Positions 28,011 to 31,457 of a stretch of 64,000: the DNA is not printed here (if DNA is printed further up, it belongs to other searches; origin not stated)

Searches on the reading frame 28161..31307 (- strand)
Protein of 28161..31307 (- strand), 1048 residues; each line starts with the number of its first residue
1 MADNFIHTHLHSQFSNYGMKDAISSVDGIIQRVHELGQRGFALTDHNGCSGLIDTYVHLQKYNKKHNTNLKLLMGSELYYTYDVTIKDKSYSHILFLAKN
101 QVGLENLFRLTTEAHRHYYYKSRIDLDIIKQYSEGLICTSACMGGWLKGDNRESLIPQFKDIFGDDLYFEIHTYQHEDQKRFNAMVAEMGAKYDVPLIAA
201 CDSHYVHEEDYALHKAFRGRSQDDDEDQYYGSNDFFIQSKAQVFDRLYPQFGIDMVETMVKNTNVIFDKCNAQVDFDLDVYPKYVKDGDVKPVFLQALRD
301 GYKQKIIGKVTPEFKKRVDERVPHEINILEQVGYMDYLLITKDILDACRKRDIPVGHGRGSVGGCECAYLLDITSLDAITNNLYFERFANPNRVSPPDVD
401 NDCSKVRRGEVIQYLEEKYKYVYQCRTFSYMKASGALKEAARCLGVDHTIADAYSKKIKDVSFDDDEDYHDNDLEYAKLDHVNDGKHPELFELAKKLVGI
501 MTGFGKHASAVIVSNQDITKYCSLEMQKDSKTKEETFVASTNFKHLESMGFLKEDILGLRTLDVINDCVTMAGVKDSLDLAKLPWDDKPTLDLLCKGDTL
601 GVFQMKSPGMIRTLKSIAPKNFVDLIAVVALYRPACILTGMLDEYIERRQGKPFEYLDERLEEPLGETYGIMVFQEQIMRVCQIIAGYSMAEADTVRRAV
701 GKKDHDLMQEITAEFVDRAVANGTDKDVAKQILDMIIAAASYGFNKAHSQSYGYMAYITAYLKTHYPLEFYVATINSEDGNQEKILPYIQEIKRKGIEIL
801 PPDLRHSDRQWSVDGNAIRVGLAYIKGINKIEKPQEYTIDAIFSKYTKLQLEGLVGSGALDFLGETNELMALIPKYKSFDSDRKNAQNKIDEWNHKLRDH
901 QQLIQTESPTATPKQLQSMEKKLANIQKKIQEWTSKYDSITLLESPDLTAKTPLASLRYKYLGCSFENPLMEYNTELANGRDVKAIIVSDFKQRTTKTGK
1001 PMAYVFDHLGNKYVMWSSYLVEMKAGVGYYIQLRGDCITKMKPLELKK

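Call 11: search_protein_families(library=phrogs, proteins=[window:28161-31307:-])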
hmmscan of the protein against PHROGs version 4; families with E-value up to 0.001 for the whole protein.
window:28161-31307:- (1048 aa): 9 families
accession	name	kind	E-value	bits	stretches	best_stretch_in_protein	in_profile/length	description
phrog_405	-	DNA, RNA and nucleotide metabolism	3.3e-260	867.5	1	3-1006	42-1026/1190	DNA polymerase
phrog_11165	-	DNA, RNA and nucleotide metabolism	2.6e-103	347.5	1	312-829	35-564/782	DNA polymerase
phrog_12219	-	DNA, RNA and nucleotide metabolism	9e-78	263.4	1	397-938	2-591/823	DNA polymerase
phrog_7513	-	unknown function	2e-63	215.9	2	2-283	8-312/461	-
phrog_21652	-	DNA, RNA and nucleotide metabolism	3.1e-61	208.4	1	361-722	36-431/476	DNA polymerase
phrog_13169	-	DNA, RNA and nucleotide metabolism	2e-27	97.2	1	15-395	10-415/463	DNA polymerase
phrog_4335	-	unknown function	4.2e-17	63.4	1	720-829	9-118/421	-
phrog_11127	-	DNA, RNA and nucleotide metabolism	0.00056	20.9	0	286-388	82-169/171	DNA polymerase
phrog_11778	-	DNA, RNA and nucleotide metabolism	0.00083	19.8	0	506-635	25-143/197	DNA polymerase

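Call 12: search_protein_families(library=pfam, proteins=[window:28161-31307:-], max_evalue=0.01)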
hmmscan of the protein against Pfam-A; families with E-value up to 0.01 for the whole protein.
window:28161-31307:- (1048 aa): 4 families
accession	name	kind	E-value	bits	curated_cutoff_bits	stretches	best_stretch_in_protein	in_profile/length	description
PF07733.18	DNA_pol3_alpha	-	3.1e-61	207.7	23.9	1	298-558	3-260/260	Bacterial DNA polymerase III alpha NTPase domain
PF17657.6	DNA_pol3_finger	-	7.3e-54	182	22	1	561-723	1-166/166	Bacterial DNA polymerase III alpha subunit finger domain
PF02811.25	PHP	-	2.6e-27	96.6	26.4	1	7-173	1-163/164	PHP domain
PF14579.12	HHH_6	-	9.8e-08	32.5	25.6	1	796-830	1-35/90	Helix-hairpin-helix motif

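Call 92: search_dna_similar(query=window:28161-31307:-, collection=phages, mode=protein, max_rows=15)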
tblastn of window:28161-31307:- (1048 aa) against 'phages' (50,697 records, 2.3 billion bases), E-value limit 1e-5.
Records with a match: 1447; places in all: 1455; records where one place covers at least 80% of the query: 500.
Best place of each record, by identity: <60% 1447.
By first word of the organism name: Pseudomonas 302; Mycobacterium 282; Streptomyces 211; Gordonia 132; Bacillus 99; Bacteriophage 58; Staphylococcus 48; Microbacterium 36; Escherichia 31; Rhodococcus 22; and 57 more.
By host as written in the record: Mycobacterium smegmatis mc2 155 204; Pseudomonas aeruginosa 118; - 116; Pseudomonas aeruginosa PAO1 86; Streptomyces griseus ATCC 10137 81; Gordonia terrae 3612 65; Streptomyces lividans JI 1326 44; Mycobacterium smegmatis mc#155 37; and 239 more.
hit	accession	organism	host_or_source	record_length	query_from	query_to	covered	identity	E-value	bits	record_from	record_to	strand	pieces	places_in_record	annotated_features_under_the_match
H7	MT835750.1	Bacteriophage sp.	human fecal samples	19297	4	1005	96%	30.4%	2e-128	438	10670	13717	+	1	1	record has no annotation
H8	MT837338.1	Bacteriophage sp.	human fecal samples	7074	5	1005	96%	29.6%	1e-122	420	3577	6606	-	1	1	record has no annotation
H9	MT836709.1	Bacteriophage sp.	human fecal samples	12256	3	1005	92%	30.6%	2e-96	437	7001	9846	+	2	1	record has no annotation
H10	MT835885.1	Bacteriophage sp.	human fecal samples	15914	5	872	83%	33.1%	2e-140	473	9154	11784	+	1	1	record has no annotation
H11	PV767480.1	Rossellomorea phage phiT1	Rossellomorea aquimaris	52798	3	907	86%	31.3%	2e-63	431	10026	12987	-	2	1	DNA polymerase III subunit alpha (x2) | hypothetical protein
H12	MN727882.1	Geobacillus phage GBK1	Geobacillus kaustophilus ATCC 8005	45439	4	898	85%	31.6%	5e-123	422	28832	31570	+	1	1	DNA polymerase III subunit alpha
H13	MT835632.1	Bacteriophage sp.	human fecal samples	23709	4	891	85%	31.8%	2e-128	437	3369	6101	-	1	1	record has no annotation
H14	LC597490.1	Bacillus phage vB_BceM_WH1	Bacillus cereus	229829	1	904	86%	31.2%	5e-46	434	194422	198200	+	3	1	DNA polymerase III subunit alpha_gp235 | DNA polymerase III subunit alpha_gp236 | DNA polymerase III subunit alpha_gp237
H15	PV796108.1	Bacillus phage Edson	Bacillus cereus BC102p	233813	4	904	86%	31.3%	9e-46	417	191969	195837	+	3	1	hypothetical protein (x3)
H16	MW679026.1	Eggerthella phage LE2-3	Eggerthella lenta DSM 2243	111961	1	1005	96%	27.9%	2e-92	331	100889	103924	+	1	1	DNA polymerase III alpha subunit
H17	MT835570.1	Bacteriophage sp.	human fecal samples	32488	2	891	85%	31.4%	9e-122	418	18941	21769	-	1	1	record has no annotation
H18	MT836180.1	Bacteriophage sp.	human fecal samples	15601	1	1005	96%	27.8%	2e-94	337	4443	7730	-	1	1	record has no annotation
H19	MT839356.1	Bacteriophage sp.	human fecal samples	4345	2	872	83%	31.6%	2e-127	427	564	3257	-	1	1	record has no annotation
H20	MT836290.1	Bacteriophage sp.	human fecal samples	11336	1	891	85%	30.7%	6e-125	427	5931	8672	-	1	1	record has no annotation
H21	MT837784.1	Bacteriophage sp.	human fecal samples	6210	5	875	83%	31.3%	2e-121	416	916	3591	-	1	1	record has no annotation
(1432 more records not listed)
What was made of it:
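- Tried and rejected: DnaE matched at about 33% identity or less (call 92).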
